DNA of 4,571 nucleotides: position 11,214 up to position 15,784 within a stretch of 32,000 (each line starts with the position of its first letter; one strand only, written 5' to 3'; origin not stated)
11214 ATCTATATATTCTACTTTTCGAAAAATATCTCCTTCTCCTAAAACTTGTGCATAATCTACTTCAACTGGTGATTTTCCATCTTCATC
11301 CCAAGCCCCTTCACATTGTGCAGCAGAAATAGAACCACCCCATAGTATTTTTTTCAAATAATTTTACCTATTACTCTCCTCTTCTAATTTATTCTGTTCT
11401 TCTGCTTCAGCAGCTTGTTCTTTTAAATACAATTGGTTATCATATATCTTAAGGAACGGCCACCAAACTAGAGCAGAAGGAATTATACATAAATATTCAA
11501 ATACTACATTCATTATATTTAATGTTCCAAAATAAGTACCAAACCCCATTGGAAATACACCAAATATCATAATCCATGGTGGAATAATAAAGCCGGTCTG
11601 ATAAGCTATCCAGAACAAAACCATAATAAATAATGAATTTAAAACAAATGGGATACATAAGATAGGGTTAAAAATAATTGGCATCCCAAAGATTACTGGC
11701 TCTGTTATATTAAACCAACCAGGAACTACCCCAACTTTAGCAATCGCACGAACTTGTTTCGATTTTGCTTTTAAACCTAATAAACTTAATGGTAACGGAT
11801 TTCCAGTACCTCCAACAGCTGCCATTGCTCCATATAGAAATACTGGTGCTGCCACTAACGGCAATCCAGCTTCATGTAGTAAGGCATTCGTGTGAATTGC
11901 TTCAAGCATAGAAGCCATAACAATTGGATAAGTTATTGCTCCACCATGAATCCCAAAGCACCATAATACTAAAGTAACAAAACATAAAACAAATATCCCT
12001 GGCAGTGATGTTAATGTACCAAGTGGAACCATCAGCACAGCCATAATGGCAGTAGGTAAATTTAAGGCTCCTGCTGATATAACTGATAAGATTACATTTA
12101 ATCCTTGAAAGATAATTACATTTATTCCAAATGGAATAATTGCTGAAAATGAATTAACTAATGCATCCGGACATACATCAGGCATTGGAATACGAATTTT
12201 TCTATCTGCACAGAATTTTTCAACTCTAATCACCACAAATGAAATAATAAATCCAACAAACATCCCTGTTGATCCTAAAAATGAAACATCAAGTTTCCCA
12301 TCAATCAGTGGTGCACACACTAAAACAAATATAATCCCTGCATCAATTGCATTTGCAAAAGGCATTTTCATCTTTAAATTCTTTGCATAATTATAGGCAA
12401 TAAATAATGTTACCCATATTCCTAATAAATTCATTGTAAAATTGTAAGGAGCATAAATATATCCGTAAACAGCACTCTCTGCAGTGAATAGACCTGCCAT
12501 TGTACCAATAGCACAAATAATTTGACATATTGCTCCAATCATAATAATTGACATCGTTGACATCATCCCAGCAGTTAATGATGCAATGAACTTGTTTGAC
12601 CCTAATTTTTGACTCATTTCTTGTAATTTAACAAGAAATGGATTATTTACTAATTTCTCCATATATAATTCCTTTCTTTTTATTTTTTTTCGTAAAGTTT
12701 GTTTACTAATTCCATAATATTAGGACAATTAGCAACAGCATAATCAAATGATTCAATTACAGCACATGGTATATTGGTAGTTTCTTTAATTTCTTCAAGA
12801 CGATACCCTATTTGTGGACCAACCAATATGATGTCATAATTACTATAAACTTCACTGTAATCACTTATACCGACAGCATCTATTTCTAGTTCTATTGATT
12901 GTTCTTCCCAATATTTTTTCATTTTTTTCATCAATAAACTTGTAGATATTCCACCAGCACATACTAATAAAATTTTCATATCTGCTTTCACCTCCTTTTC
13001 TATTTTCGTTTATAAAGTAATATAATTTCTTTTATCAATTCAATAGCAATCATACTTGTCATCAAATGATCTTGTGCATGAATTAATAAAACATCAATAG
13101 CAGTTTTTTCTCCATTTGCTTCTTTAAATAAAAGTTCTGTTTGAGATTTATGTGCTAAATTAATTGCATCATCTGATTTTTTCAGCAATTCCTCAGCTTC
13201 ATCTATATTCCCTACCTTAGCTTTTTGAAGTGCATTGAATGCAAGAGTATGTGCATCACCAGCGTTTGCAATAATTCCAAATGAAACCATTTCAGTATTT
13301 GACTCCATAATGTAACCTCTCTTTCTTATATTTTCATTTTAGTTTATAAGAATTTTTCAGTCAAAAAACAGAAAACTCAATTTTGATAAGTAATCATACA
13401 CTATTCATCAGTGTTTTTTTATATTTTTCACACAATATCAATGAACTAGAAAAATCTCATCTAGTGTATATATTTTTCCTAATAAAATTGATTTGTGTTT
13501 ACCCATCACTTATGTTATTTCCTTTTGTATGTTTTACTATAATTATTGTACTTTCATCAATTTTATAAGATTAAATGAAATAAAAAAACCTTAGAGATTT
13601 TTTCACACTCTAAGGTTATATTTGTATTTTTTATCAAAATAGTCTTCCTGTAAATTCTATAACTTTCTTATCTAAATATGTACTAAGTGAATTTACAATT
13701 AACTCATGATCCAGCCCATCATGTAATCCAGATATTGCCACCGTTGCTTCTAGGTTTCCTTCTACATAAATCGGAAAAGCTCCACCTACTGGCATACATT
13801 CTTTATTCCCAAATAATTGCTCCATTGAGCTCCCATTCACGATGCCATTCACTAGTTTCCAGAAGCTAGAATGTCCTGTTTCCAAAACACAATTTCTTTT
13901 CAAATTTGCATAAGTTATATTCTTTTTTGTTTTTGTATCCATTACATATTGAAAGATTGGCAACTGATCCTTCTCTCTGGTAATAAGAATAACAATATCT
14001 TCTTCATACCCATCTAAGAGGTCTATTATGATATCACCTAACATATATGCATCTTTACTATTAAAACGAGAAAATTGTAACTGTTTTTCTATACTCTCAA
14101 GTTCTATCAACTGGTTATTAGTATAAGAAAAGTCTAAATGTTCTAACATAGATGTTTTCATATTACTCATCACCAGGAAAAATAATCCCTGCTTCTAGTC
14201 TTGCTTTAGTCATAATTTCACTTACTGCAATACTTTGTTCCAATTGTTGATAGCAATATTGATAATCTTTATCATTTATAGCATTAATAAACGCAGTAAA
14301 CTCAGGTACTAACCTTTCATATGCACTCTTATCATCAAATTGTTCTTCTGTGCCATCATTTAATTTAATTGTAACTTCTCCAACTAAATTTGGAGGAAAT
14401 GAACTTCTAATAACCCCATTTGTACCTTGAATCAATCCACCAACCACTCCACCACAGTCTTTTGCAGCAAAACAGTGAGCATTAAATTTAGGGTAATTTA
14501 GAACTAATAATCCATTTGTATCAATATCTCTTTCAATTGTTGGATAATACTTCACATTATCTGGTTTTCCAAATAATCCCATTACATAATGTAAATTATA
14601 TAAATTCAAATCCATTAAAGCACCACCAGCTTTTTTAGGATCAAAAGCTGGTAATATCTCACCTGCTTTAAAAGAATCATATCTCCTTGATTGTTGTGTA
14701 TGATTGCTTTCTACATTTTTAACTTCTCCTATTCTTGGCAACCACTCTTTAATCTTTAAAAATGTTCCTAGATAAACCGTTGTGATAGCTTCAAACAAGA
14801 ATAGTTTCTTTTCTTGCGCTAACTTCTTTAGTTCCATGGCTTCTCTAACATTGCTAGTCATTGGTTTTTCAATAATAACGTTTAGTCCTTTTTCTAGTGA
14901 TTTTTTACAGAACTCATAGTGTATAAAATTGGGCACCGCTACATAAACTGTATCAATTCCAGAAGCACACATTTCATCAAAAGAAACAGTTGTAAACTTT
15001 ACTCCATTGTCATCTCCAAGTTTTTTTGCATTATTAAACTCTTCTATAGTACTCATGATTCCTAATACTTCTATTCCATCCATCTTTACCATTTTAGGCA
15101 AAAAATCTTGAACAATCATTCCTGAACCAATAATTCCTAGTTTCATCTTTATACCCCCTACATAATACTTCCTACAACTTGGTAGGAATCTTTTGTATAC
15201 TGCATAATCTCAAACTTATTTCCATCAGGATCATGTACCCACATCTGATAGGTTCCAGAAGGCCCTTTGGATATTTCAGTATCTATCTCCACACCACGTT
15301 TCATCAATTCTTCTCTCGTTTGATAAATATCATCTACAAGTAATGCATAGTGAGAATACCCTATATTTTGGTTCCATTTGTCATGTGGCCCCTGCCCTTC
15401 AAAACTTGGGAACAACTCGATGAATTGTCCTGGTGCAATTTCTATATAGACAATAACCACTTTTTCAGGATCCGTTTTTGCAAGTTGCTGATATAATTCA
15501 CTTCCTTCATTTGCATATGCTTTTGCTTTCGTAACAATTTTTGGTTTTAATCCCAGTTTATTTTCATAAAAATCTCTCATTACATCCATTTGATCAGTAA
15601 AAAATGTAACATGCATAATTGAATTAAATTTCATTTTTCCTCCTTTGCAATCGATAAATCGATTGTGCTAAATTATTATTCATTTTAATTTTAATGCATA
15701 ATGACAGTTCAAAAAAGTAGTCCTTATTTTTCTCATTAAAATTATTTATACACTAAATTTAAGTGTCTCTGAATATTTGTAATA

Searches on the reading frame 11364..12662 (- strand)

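Call 6: search_protein_families(library=pfam, proteins=[window:11364-12662:-], max_evalue=0.00001)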
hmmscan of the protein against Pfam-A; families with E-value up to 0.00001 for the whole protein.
window:11364-12662:- (432 aa): 1 family
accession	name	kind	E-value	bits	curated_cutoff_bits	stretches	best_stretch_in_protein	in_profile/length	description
PF02378.23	PTS_EIIC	-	3.7e-31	108.8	30.7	1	31-342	2-318/319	Phosphotransferase system, EIIC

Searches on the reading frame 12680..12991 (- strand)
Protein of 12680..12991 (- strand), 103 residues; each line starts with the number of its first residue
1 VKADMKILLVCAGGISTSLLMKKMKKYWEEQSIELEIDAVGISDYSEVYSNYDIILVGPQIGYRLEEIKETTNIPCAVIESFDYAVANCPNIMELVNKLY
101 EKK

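Call 6: search_protein_families(library=pfam, proteins=[window:12680-12991:-], max_evalue=0.00001)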
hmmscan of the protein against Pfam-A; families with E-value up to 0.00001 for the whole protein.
window:12680-12991:- (103 aa): 1 family
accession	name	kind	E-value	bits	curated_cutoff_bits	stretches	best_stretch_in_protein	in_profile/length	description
PF02302.22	PTS_IIB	-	3.6e-15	56.8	23.6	1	6-84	1-79/90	PTS system, Lactose/Cellobiose specific IIB subunit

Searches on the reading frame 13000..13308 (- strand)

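Call 6: search_protein_families(library=pfam, proteins=[window:13000-13308:-], max_evalue=0.00001)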
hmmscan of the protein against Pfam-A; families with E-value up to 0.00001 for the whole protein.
window:13000-13308:- (102 aa): 1 family
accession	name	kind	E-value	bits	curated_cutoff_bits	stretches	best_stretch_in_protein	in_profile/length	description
PF02255.21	PTS_IIA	-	6.8e-33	113.1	27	1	8-100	2-94/94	PTS system, Lactose/Cellobiose specific IIA subunit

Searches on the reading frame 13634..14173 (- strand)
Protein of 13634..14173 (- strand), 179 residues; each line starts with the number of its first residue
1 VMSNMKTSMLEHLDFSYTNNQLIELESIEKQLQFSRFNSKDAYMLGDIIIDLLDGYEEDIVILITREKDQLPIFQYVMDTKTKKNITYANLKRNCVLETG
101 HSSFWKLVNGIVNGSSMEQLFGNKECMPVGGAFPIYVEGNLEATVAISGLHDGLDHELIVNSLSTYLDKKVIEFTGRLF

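Call 6: search_protein_families(library=pfam, proteins=[window:13634-14173:-], max_evalue=0.00001)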
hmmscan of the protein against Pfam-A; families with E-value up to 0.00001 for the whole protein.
window:13634-14173:- (179 aa): 1 family
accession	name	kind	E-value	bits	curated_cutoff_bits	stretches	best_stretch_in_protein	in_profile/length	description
PF03928.20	HbpS-like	-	2.1e-12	47.6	25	1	37-161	1-125/128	Haem degrading protein HbpS-like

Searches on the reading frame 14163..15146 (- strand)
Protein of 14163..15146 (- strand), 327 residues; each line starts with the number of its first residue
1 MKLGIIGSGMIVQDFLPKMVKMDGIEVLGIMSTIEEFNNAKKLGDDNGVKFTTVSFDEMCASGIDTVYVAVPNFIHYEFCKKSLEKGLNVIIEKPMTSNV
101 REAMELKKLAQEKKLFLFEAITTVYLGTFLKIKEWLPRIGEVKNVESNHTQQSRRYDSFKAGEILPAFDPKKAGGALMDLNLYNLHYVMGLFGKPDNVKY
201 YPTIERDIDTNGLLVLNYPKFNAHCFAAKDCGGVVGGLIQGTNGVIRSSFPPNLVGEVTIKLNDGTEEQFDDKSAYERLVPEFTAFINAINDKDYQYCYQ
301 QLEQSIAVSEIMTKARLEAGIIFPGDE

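Call 6: search_protein_families(library=pfam, proteins=[window:14163-15146:-], max_evalue=0.00001)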
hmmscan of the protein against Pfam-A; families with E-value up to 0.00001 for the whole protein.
window:14163-15146:- (327 aa): 3 families
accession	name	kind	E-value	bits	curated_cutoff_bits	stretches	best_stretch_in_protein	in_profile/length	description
PF01408.29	GFO_IDH_MocA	-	4.9e-22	79.3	24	1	2-117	2-116/120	Oxidoreductase family, NAD-binding Rossmann fold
PF02894.22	GFO_IDH_MocA_C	-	3.7e-06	27.3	22.9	0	138-305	8-182/218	Oxidoreductase family, C-terminal alpha/beta domain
PF22725.1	GFO_IDH_MocA_C3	-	5.2e-06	26.9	27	1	138-246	12-123/124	GFO/IDH/MocA C-terminal domain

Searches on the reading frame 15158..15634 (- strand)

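Call 6: search_protein_families(library=pfam, proteins=[window:15158-15634:-], max_evalue=0.00001)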
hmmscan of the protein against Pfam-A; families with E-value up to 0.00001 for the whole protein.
window:15158-15634:- (158 aa): 1 family
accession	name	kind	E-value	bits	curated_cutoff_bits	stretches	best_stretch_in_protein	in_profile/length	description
PF00903.31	Glyoxalase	-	2.7e-16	60.5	20.6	1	6-143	2-121/121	Glyoxalase/Bleomycin resistance protein/Dioxygenase superfamily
